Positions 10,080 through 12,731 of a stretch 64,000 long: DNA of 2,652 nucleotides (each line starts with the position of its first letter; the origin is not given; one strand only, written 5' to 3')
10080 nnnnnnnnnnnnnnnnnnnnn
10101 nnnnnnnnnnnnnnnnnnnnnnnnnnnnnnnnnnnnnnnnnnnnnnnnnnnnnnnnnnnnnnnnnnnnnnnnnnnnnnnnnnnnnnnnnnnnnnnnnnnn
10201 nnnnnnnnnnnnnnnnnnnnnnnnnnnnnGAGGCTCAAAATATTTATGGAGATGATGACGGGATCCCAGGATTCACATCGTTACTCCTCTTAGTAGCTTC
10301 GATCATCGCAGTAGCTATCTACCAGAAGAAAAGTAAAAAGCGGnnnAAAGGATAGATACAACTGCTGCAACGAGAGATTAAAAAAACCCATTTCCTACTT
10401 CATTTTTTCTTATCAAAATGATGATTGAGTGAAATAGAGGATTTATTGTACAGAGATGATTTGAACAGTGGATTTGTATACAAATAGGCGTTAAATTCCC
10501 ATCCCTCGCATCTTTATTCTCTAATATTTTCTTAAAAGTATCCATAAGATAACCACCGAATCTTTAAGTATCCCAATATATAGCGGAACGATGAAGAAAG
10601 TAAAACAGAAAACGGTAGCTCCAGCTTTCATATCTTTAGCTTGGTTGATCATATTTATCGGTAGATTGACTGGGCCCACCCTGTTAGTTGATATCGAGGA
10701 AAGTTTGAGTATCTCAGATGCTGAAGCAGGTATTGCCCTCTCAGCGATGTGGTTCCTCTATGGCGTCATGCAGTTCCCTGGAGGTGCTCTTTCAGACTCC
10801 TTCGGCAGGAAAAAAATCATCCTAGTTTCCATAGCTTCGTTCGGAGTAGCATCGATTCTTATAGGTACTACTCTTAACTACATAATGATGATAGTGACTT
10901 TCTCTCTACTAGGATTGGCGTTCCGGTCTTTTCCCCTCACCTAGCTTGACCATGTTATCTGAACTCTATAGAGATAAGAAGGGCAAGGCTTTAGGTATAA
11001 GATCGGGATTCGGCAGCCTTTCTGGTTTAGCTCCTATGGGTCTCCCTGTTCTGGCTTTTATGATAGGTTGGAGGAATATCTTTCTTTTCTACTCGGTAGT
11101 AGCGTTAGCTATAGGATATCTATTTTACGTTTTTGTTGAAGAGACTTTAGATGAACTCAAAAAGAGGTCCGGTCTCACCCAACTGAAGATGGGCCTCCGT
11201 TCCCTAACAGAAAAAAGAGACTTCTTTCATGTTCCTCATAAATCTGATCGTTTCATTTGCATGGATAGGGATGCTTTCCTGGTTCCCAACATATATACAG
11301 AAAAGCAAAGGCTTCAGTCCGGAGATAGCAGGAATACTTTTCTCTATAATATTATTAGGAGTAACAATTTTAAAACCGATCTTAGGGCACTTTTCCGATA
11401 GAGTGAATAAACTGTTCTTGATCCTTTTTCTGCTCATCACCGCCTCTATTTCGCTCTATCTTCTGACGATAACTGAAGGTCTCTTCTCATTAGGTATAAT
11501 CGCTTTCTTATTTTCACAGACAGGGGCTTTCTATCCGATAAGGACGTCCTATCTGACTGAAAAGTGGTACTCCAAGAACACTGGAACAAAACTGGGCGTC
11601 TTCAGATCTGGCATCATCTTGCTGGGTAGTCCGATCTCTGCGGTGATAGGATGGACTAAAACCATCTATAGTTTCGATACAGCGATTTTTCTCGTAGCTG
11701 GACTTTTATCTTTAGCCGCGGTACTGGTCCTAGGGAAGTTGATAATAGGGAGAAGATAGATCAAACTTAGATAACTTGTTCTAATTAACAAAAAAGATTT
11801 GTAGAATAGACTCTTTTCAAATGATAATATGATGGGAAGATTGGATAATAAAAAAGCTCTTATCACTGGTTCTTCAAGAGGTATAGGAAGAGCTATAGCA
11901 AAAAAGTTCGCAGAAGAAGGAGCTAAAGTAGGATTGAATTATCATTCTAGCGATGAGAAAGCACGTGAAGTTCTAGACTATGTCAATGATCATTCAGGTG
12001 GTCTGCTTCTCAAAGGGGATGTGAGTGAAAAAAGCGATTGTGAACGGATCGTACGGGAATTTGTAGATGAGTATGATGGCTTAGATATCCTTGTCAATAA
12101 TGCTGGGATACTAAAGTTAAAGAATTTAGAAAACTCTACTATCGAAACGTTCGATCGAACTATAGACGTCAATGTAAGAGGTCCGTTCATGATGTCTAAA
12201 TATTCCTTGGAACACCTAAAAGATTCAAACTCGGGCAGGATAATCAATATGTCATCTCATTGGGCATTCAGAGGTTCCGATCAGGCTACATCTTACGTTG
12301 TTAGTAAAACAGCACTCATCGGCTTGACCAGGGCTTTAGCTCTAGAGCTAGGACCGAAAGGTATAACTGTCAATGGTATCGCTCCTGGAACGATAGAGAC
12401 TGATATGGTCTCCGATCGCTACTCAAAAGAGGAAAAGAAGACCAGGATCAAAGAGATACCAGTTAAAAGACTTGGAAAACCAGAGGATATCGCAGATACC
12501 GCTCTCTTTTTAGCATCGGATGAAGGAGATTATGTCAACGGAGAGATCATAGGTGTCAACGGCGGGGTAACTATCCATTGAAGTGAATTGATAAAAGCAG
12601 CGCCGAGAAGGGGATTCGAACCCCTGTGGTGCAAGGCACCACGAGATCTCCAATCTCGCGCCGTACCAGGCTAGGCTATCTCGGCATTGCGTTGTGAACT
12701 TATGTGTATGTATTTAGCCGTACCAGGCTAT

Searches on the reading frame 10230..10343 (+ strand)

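Call 39: search_protein_families(library=ncbifam, proteins=[window:10230-10343:+], max_evalue=10)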
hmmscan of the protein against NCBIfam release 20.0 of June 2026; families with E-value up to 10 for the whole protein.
seq(38 aa): 4 families
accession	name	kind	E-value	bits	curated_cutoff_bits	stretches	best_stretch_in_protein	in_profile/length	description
NF033507.3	Loki-CTERM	subfamily_domain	0.00031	20.9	19.9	1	12-37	1-26/27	Loki-CTERM sorting domain-containing protein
NF045529.2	Heimdall-CTERM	domain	0.00058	20.1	24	1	11-34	1-24/26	Heimdall-CTERM domain-containing surface protein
NF041738.1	GG_III-CTERM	domain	0.015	15.2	22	1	17-36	9-28/28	GGIII-like transmembrane region-containing protein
NF045534.1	small_EYxxD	equivalog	0.72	9.6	29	1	18-38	12-34/37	EYxxD motif small membrane protein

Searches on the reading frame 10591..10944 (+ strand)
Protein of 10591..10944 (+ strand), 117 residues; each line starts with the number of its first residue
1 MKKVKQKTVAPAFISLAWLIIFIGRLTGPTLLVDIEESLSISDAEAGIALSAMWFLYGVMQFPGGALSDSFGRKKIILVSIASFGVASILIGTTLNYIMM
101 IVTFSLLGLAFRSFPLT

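Call 40: search_protein_families(library=pfam, proteins=[window:10591-10944:+], max_evalue=0.01)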
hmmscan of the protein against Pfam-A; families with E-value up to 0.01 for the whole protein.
window:10591-10944:+ (117 aa): 3 families
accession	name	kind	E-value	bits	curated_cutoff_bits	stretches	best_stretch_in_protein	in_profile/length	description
PF07690.21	MFS_1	-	3.1e-13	49.8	33.4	1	16-111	4-99/347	Major Facilitator Superfamily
PF04650.22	YSIRK_signal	-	0.0073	16.5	20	0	83-95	12-24/26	YSIRK type signal peptide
PF00083.30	Sugar_tr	-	0.0082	15.5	22.3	1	43-110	45-115/452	Sugar (and other) transporter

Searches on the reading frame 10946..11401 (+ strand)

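Call 40: search_protein_families(library=pfam, proteins=[window:10946-11401:+], max_evalue=0.01)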
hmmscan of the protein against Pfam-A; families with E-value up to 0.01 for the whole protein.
window:10946-11401:+ (151 aa): 1 family
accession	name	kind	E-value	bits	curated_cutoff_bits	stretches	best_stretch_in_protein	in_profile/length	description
PF07690.21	MFS_1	-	1.2e-08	34.7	33.4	1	1-97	107-203/347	Major Facilitator Superfamily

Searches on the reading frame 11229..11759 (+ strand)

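Call 40: search_protein_families(library=pfam, proteins=[window:11229-11759:+], max_evalue=0.01)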
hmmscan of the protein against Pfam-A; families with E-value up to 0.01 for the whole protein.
window:11229-11759:+ (176 aa): 2 families
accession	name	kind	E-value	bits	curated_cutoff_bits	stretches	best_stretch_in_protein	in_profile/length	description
PF07690.21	MFS_1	-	5.9e-13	48.9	33.4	1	1-167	1-168/347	Major Facilitator Superfamily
PF12832.13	MFS_1_like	-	0.0018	17.9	25.2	1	7-97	9-103/373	MFS_1 like family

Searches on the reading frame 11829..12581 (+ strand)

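Call 40: search_protein_families(library=pfam, proteins=[window:11829-12581:+], max_evalue=0.01)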
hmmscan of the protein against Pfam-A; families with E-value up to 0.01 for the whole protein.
window:11829-12581:+ (250 aa): 5 families
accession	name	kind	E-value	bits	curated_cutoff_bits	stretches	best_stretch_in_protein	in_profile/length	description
PF13561.12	adh_short_C2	-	1.3e-66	225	27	1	16-248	5-236/236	Enoyl-(Acyl carrier protein) reductase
PF00106.31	adh_short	-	2.7e-55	187.3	26.6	1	8-201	1-194/195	short chain dehydrogenase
PF08659.16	KR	-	6.8e-10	39.6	22.6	1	11-168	4-161/180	KR domain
PF23441.1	SDR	-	5.2e-06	26.5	27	1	84-248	90-256/258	SDR-like rossmann domain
PF01370.27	Epimerase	-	0.0001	22.3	20.9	1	10-145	1-117/240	NAD dependent epimerase/dehydratase family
